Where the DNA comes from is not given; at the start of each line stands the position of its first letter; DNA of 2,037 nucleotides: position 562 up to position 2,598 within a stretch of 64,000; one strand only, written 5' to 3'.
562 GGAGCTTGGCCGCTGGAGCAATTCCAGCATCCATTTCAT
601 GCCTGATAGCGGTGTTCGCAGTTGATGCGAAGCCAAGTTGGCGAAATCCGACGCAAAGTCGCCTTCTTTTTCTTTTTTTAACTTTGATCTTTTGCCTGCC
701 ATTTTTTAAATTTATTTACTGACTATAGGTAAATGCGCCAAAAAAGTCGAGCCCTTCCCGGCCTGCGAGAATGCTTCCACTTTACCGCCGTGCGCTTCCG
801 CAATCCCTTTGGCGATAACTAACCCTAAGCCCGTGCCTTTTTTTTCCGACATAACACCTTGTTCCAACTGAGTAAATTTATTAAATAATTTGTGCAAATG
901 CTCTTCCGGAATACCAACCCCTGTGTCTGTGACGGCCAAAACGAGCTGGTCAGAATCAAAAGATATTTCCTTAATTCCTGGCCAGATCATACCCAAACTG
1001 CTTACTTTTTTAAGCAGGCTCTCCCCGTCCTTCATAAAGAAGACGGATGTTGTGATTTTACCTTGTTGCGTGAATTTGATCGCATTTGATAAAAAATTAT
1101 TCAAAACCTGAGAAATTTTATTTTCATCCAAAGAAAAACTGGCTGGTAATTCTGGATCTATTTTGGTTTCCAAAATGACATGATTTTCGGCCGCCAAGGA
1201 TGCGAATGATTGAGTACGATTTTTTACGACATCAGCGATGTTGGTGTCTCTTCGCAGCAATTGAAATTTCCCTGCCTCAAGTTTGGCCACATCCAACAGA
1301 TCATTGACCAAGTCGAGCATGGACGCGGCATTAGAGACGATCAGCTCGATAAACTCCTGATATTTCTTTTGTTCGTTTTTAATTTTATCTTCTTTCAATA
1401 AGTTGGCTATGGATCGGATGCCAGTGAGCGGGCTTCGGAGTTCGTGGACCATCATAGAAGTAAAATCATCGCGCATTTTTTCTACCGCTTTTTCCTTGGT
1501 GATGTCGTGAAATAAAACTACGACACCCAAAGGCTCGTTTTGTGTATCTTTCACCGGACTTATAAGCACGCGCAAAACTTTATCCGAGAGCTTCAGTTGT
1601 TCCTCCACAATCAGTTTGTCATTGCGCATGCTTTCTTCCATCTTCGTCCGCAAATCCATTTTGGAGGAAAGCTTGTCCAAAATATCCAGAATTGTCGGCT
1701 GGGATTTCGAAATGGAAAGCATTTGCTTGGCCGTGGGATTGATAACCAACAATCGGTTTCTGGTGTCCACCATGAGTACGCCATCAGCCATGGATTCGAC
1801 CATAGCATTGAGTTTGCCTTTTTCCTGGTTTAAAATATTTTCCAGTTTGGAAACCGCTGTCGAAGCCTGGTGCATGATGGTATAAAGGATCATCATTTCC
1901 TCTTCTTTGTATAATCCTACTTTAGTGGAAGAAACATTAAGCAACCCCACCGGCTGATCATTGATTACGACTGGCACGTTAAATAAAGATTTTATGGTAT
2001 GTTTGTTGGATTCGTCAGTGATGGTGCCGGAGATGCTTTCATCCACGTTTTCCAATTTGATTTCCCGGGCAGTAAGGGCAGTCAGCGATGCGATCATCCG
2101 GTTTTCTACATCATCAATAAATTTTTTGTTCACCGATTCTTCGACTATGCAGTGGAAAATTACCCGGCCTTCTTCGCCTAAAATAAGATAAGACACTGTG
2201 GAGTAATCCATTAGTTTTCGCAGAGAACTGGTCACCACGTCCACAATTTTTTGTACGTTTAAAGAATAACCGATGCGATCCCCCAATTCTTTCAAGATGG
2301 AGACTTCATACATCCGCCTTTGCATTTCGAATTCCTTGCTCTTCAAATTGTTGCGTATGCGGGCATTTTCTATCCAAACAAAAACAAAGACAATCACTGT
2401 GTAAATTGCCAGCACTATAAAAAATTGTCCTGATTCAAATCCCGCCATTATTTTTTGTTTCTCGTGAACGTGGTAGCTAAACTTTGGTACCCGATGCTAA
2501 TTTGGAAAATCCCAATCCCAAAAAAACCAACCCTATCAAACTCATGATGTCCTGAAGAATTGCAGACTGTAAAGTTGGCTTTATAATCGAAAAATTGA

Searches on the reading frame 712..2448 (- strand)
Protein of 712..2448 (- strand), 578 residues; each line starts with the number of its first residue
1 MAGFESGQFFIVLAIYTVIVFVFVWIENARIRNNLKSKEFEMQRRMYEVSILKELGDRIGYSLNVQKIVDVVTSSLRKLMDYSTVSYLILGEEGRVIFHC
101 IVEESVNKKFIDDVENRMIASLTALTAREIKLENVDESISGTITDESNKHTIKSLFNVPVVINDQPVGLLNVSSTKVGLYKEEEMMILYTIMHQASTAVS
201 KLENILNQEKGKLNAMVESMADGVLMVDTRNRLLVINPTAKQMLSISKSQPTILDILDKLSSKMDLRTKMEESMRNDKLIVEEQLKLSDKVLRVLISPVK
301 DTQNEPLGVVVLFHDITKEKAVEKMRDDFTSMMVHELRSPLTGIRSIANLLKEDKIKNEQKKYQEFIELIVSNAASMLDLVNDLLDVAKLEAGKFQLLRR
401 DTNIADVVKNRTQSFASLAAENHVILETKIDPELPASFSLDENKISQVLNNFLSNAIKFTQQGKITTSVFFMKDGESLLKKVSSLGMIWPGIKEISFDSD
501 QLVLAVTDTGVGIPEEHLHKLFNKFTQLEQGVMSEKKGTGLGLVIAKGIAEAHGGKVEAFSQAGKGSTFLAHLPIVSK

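Call 76: find_encoding_contigs(protein=window:712-2448:-, flank=10000, max_places=2)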
Protein window:712-2448:- (578 aa): 4 contigs read that carry it; 2 places shown.
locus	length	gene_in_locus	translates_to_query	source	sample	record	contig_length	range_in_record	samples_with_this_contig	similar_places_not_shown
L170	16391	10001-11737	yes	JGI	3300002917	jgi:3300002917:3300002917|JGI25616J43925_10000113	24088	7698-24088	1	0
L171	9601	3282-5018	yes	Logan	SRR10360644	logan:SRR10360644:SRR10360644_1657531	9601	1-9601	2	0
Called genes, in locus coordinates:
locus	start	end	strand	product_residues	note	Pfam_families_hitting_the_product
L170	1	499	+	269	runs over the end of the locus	-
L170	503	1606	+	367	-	PF01098:FTSW_RODA_SPOVE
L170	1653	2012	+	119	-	-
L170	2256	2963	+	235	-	PF01386:Ribosomal_L25p, PF14693:Ribosomal_TL5_C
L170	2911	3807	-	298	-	PF17827:PrmC_N, PF02384:N6_Mtase (weak), PF06325:PrmA (weak), PF05175:MTS, PF08242:Methyltransf_12 (weak), PF13649:Methyltransf_25, PF13847:Methyltransf_31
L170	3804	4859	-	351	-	PF03462:PCRF, PF00472:RF-1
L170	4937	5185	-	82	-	PF01197:Ribosomal_L31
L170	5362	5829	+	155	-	-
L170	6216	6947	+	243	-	PF00318:Ribosomal_S2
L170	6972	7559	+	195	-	PF00889:EF_TS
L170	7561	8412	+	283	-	PF13432:TPR_16, PF07719:TPR_2 (weak), PF13424:TPR_12 (weak), PF23914:TPR_CcmH_CycH (weak), PF00515:TPR_1, PF07719:TPR_2, PF13181:TPR_8 (weak), PF14559:TPR_19, +11 more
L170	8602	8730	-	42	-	-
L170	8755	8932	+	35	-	-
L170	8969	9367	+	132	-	PF00072:Response_reg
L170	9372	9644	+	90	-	-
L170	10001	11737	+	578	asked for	PF01590:GAF (weak), PF13185:GAF_2, PF00989:PAS, PF12860:PAS_7 (faint), PF13596:PAS_10, PF00512:HisKA, PF02518:HATPase_c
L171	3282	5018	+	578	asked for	PF01590:GAF (weak), PF13185:GAF_2, PF00989:PAS, PF12860:PAS_7 (faint), PF13596:PAS_10, PF00512:HisKA, PF02518:HATPase_c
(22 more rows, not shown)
